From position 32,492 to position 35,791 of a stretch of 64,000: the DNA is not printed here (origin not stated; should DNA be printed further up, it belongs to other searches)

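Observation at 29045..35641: Giant 2198-aa AglB: STT3 core fused to about 1300 aa of tandem beta-sandwich repeats with a second membrane anchor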

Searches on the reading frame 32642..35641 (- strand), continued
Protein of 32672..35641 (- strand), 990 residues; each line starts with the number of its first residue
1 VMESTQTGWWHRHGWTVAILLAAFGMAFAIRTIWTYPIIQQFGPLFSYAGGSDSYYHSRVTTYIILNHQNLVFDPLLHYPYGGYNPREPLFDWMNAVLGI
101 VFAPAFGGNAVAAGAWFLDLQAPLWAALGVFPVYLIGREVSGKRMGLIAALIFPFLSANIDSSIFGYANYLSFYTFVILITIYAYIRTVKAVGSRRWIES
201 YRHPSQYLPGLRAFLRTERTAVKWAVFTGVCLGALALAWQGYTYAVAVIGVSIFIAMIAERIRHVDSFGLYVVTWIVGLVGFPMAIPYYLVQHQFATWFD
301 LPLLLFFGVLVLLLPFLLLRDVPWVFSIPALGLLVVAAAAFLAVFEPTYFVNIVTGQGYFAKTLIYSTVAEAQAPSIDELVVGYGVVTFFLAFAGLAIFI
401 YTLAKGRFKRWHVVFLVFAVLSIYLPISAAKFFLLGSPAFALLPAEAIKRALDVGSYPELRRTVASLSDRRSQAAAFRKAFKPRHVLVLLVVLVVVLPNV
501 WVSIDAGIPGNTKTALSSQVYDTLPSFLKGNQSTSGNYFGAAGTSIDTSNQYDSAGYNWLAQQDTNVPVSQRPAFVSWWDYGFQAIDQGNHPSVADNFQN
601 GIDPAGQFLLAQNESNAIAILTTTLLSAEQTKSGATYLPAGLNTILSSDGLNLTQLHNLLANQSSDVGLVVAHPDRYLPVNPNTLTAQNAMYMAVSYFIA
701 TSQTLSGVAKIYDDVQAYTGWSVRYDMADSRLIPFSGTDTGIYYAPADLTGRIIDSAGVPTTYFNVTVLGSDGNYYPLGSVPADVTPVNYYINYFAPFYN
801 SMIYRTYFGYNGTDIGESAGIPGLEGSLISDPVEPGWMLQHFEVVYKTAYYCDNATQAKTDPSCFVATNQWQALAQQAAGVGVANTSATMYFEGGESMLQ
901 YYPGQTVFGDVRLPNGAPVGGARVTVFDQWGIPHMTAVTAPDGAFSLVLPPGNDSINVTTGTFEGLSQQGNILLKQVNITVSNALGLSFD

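Call 59: search_solved_structures(query=A3, max_evalue=0.001, show_alignments=2)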
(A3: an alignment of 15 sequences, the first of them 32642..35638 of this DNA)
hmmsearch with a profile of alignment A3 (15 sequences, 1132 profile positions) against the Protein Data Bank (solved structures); distinct sequences matched with E-value up to 0.001: 16.
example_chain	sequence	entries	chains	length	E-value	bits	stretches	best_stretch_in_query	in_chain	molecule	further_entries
3waj_A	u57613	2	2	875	4e-47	163.8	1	10-611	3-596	Transmembrane oligosaccharyl transferase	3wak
5gmy_A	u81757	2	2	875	1.2e-46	162.2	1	10-611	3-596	Transmembrane oligosaccharyl transferase, putative | Dolichyl-phosphooligosaccharide-protein glycotransferase 3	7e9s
9c7v_B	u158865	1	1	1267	5.9e-20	73.8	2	856-1107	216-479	BOS complex subunit NOMO2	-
3vu0_A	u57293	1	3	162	7.4e-15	56.9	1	544-634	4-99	Putative uncharacterized protein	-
3vgp_A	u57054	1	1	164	1e-14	56.5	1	543-634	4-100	Transmembrane oligosaccharyl transferase, putative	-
6s7o_A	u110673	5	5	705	1.6e-13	52.5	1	50-194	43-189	Dolichyl-diphosphooligosaccharide--protein glycosyltransferase subunit STT3A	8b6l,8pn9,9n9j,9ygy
6ftj_5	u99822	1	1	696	2.5e-13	51.9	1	50-194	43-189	Dolichyl-diphosphooligosaccharide--protein glycosyltransferase subunit STT3A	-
6ftg_5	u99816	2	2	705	2.7e-13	51.7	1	50-194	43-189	Dolichyl-diphosphooligosaccharide--protein glycosyltransferase subunit STT3A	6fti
6s7t_A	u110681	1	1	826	5.9e-13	50.6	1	56-194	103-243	Dolichyl-diphosphooligosaccharide--protein glycosyltransferase subunit STT3B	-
8i9p_Lh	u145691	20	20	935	1.5e-09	39.4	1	56-194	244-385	dolichyl-diphosphooligosaccharide--protein glycotransferase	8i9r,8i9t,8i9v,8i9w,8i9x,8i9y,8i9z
3wai_A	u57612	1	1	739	4.1e-09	37.9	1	543-611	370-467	Maltose-binding periplasmic protein, Transmembrane oligosaccharyl transferase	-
6c26_A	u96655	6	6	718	3.5e-08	34.8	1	20-193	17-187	Dolichyl-diphosphooligosaccharide--protein glycosyltransferase subunit STT3 | Dolichyl-diphosphooligosaccharide--protein glycotransferase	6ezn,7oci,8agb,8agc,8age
10ps_A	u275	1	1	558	5.3e-06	27.6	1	870-1021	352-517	Serine-aspartate repeat-containing protein D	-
9c7u_B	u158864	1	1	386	9.4e-06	26.8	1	971-1116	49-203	BOS complex subunit NOMO2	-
3irp_X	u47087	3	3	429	0.00076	20.5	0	925-1050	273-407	Uro-adherence factor A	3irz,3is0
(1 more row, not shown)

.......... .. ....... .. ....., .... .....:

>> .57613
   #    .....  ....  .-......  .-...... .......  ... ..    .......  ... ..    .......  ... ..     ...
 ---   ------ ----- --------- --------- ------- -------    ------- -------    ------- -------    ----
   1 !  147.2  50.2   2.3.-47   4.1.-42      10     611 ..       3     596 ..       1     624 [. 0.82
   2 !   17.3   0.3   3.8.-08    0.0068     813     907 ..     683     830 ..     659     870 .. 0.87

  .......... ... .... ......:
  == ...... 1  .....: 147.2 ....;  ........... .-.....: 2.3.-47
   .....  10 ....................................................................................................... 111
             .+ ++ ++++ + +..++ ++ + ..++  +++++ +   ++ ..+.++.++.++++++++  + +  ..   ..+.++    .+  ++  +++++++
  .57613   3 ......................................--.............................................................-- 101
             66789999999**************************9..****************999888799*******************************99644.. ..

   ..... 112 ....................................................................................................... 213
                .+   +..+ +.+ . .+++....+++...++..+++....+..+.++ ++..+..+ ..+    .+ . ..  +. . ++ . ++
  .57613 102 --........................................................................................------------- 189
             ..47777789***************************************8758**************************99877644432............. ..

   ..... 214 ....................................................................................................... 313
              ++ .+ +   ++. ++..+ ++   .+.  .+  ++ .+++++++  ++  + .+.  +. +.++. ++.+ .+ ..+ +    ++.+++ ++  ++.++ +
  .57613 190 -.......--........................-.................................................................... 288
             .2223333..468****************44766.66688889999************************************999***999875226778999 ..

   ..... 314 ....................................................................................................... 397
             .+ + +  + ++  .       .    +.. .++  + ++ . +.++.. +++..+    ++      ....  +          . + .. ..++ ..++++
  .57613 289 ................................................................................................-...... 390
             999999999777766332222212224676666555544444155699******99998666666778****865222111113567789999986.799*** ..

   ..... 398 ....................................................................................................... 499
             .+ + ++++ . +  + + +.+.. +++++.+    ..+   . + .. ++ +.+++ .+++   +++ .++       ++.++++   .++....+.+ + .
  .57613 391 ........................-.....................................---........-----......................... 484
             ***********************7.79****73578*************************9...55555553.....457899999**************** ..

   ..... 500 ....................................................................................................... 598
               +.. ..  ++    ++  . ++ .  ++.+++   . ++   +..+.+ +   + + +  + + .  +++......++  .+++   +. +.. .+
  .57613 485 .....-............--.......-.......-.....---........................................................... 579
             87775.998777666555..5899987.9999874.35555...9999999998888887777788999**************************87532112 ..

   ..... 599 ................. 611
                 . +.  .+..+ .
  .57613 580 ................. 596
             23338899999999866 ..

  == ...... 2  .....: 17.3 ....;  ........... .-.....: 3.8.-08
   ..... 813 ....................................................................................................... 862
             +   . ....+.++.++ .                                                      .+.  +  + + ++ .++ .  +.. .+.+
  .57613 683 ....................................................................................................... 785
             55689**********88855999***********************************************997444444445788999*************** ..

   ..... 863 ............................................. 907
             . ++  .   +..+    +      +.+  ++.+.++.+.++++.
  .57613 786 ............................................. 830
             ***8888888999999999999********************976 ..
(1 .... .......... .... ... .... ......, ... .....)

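Call 68: find_encoding_contigs(protein=P0197, flank=6000, max_places=2)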
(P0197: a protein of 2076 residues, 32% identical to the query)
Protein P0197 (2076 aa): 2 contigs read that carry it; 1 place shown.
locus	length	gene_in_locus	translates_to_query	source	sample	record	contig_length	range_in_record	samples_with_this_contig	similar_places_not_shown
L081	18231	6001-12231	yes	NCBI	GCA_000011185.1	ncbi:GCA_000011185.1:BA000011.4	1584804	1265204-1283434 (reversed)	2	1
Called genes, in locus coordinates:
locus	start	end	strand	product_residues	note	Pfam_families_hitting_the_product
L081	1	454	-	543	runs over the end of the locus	PF00133:tRNA-synt_1, PF01406:tRNA-synt_1e (faint), PF09334:tRNA-synt_1g, PF19303:Anticodon_3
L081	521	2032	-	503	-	PF01921:tRNA-synt_1f, PF19269:Anticodon_2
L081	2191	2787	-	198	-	PF00156:Pribosyltran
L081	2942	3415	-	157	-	PF04677:CwfJ_C_1 (weak), PF11969:DcpS_C, PF01230:HIT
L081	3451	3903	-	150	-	PF00583:Acetyltransf_1, PF13420:Acetyltransf_4, PF13673:Acetyltransf_10, PF13508:Acetyltransf_7, PF08445:FR47 (weak)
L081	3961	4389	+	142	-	PF01467:CTP_transf_like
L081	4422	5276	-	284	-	PF02649:GCHY-1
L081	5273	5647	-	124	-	PF01920:Prefoldin_2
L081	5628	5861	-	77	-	PF09341:Pcc1 (weak)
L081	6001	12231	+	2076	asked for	PF13231:PMT_2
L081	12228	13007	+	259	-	PF07705:CARDB (weak)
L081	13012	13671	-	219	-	-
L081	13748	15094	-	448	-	PF01368:DHH, PF02272:DHHA1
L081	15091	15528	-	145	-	PF08069:Ribosomal_S13_N, PF00312:Ribosomal_S15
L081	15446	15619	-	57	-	-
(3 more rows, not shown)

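Call 80: list_cluster_members(proteins=[P0121, P0171, P0258, P0266, P0255, P0262, P0265, P0267, P0268, P0253])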
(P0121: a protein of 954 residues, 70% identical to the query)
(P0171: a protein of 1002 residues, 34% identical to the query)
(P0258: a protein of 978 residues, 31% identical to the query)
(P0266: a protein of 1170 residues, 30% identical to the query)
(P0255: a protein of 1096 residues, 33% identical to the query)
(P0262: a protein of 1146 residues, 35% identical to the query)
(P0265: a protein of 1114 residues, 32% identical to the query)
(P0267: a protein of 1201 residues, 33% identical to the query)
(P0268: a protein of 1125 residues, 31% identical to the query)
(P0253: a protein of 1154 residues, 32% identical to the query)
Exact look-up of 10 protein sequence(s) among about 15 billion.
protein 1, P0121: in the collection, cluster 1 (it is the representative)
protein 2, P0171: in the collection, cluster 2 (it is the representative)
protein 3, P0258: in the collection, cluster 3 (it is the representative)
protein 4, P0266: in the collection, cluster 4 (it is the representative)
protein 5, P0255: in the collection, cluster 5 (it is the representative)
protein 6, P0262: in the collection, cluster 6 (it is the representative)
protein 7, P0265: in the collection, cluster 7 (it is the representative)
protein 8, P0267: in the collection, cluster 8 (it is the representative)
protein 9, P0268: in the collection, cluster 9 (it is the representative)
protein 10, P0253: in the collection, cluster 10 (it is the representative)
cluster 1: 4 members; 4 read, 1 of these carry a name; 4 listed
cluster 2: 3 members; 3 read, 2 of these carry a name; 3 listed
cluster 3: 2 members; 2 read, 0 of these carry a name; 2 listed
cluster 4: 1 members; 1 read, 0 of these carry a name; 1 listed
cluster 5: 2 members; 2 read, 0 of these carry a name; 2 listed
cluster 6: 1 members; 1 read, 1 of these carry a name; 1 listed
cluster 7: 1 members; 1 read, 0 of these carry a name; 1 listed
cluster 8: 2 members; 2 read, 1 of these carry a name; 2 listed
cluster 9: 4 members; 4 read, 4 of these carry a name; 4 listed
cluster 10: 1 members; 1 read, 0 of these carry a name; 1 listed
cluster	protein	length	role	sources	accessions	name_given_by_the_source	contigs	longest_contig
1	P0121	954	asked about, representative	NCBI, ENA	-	-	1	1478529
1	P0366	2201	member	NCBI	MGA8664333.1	MAG: STT3 domain-containing protein [Thermoplasmata archaeon]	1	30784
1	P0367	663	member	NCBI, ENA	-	-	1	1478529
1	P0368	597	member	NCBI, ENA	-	-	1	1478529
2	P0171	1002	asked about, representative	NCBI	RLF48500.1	MAG: peptide transporter, partial [Thermoplasmata archaeon]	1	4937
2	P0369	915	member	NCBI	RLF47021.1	MAG: hypothetical protein DRN20_06485, partial [Thermoplasmata archaeon]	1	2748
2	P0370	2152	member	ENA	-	-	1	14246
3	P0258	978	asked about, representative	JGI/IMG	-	-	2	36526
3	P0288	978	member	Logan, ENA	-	-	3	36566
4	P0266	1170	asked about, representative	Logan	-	-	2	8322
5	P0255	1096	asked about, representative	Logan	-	-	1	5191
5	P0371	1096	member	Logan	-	-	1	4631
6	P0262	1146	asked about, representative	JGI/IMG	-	dolichyl-diphosphooligosaccharide--protein glycosyltransferase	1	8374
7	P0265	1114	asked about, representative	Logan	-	-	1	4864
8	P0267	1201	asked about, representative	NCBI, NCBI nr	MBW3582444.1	MAG: carboxypeptidase regulatory-like domain-containing protein [Euryarchaeota archaeon] | carboxypeptidase regulatory-like domain-containing protein [Euryarchaeota archaeon]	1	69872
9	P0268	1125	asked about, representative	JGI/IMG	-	dolichyl-phosphooligosaccharide-protein glycotransferase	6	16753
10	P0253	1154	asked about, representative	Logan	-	-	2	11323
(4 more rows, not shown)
